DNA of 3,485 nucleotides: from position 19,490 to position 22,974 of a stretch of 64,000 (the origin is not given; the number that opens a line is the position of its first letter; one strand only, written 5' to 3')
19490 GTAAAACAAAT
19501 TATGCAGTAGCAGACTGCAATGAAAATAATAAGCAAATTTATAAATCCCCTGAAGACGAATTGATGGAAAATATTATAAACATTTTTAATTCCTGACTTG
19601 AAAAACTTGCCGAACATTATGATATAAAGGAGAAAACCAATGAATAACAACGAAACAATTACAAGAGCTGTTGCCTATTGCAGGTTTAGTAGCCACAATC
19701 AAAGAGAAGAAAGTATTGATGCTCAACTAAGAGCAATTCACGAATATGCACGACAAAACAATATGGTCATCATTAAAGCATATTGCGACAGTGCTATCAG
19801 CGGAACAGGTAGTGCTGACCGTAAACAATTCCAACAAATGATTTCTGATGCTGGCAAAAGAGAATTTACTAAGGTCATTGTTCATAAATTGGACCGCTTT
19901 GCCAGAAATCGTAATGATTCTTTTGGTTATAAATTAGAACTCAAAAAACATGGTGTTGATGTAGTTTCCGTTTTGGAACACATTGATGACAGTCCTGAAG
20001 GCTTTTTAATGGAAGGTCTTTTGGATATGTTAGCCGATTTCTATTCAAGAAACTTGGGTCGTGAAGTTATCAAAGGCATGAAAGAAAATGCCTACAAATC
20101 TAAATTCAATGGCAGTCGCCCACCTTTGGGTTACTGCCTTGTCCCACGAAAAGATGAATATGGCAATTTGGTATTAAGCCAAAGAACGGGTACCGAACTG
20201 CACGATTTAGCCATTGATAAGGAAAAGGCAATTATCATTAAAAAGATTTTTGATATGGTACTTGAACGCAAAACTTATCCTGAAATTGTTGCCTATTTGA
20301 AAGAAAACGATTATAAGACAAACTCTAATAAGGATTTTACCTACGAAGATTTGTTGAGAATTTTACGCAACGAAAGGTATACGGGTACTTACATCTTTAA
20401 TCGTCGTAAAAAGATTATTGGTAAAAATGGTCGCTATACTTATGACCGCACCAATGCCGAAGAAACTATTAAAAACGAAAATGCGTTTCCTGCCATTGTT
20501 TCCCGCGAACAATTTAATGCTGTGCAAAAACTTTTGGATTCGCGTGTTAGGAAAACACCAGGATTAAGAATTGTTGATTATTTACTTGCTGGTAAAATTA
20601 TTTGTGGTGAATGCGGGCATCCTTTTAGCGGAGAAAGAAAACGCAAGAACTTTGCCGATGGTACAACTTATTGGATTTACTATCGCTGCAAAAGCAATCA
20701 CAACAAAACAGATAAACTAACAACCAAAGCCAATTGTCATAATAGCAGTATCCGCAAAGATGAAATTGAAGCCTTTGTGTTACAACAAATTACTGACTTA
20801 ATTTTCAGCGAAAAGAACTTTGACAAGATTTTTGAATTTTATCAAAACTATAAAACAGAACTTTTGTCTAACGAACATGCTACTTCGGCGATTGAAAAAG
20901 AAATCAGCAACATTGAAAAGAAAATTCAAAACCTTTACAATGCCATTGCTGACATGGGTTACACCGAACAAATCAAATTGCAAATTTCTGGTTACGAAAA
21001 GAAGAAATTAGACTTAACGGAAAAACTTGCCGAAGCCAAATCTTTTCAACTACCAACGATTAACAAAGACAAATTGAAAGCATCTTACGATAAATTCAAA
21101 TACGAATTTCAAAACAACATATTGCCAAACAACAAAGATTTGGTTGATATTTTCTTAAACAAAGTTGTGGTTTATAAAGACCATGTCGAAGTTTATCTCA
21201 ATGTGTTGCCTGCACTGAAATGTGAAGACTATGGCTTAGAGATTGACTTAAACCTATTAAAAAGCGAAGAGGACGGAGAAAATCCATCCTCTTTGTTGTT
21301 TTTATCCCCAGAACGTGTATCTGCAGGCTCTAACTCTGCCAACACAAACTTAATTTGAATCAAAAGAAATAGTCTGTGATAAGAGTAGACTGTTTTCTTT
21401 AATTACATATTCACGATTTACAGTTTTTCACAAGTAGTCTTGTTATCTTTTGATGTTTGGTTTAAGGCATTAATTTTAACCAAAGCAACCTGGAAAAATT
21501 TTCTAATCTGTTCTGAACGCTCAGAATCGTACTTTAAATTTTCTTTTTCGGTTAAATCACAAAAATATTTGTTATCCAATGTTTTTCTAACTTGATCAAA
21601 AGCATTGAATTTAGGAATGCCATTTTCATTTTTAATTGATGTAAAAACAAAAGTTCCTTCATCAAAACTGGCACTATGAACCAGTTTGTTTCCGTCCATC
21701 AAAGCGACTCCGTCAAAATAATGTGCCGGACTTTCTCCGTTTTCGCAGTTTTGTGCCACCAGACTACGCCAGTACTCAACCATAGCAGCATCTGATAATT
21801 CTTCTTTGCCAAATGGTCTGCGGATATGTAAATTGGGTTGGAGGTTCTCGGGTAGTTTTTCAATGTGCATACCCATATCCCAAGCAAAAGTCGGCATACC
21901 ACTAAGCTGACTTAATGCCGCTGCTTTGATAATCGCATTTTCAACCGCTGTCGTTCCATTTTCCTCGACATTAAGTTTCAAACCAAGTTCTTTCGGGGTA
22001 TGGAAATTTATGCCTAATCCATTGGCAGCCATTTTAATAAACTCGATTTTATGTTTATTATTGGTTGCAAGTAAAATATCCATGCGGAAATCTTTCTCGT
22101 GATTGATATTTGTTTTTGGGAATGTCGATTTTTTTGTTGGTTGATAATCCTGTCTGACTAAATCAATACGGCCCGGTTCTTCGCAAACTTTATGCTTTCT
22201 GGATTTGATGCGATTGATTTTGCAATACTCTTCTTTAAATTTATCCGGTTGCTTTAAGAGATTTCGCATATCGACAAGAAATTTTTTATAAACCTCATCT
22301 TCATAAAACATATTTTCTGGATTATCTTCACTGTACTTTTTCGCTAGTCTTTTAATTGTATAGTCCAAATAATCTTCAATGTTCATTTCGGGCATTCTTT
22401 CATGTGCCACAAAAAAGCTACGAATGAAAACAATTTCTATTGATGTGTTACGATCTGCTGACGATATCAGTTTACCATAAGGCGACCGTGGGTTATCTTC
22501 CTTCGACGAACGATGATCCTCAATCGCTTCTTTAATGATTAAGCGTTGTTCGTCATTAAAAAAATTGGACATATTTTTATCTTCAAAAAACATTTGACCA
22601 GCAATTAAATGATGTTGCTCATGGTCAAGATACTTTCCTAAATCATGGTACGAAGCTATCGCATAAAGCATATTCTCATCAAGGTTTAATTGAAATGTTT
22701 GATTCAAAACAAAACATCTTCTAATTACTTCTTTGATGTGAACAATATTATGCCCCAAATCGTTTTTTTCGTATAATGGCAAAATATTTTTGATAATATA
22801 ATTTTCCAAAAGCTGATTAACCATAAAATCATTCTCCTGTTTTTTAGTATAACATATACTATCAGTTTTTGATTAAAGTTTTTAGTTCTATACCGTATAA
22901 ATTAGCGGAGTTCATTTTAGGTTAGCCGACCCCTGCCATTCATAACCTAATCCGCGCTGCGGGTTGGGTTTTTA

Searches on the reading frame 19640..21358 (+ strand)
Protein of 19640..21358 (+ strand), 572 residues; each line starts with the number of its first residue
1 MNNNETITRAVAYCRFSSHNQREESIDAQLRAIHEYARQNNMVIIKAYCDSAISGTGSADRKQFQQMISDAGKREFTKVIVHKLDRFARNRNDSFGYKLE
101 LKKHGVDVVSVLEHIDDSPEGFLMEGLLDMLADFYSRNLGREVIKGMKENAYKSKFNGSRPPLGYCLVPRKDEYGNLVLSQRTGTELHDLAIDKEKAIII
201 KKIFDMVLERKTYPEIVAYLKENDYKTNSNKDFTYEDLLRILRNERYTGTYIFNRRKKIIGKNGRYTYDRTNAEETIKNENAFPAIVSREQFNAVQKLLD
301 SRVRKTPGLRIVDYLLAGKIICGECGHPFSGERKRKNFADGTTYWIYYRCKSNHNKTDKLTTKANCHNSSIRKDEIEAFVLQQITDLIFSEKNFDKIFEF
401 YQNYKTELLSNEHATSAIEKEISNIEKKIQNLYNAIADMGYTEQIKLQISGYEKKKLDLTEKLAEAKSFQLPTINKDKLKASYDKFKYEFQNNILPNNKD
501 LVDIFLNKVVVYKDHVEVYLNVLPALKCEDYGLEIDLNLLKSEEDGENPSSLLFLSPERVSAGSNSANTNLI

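Call 4: search_protein_families(library=pfam, proteins=[window:19640-21358:+], max_evalue=0.1)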
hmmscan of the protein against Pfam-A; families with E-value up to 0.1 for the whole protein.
window:19640-21358:+ (572 aa): 5 families
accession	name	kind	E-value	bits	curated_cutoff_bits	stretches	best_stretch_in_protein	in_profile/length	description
PF00239.26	Resolvase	-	6.6e-30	104.5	23.3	1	10-151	1-140/145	Resolvase, N terminal domain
PF07508.19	Recombinase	-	1.7e-23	83.2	21.1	1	195-302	2-102/102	Recombinase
PF13408.12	Zn_ribbon_recom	-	1.3e-14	54.7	25.3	1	315-384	1-57/58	Recombinase zinc beta ribbon domain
PF11433.13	DUF3198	-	0.013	15.7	28.7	1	60-104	2-45/50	Protein of unknown function (DUF3198)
PF16888.10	YwqH-like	-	0.034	14.8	33.7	1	361-437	40-112/123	YwqH-like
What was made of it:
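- On Large serine recombinase (19640-21358): PF00239 at 6.6e-30, PF07508 at 1.7e-23 and PF13408 at 1.3e-14 (call 4).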

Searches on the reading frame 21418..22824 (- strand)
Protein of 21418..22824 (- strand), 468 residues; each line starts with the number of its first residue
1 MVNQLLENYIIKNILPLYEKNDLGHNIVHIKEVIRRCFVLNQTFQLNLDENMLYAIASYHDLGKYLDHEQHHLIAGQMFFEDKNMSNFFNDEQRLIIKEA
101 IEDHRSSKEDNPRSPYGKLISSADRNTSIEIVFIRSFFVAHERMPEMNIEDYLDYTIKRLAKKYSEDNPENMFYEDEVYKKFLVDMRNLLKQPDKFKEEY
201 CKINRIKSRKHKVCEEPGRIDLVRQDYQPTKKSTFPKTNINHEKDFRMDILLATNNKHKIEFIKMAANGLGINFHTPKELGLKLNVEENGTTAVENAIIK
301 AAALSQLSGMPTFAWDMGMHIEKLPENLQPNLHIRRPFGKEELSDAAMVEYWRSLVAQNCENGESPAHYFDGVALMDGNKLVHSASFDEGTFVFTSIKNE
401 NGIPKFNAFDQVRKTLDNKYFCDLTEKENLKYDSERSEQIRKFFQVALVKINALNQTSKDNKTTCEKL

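Call 70: search_protein_families(library=ncbifam, proteins=[window:21418-22824:-], max_evalue=0.01)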
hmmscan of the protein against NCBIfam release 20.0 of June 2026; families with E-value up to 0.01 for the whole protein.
window:21418-22824:- (468 aa): 7 families
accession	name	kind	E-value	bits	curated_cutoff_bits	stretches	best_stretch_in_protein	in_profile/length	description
NF011399.0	PRK14824.1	subfamily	3.7e-12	46.1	267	1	248-324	3-79/206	putative deoxyribonucleotide triphosphate pyrophosphatase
NF011397.0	PRK14822.1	equivalog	1e-11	44.5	234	1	249-349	3-100/201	XTP/dITP diphosphatase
NF011398.0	PRK14823.1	equivalog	1.5e-08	34.7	272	1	248-357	1-107/191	non-canonical purine NTP diphosphatase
TIGR00042.1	TIGR00042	equivalog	1.9e-08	33.9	145.35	1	250-443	2-179/184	RdgB/HAM1 family non-canonical purine NTP pyrophosphatase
NF002698.0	PRK02491.1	equivalog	2.9e-07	29.8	301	1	219-324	102-204/328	nucleoside-triphosphate diphosphatase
NF011401.0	PRK14826.1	equivalog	1.4e-05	24.6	268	1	246-324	7-92/226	putative deoxyribonucleotide triphosphate pyrophosphatase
TIGR01596.1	cas3_HD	equivalog_domain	0.0015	18.6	43.45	0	41-146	23-114/178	CRISPR-associated endonuclease Cas3''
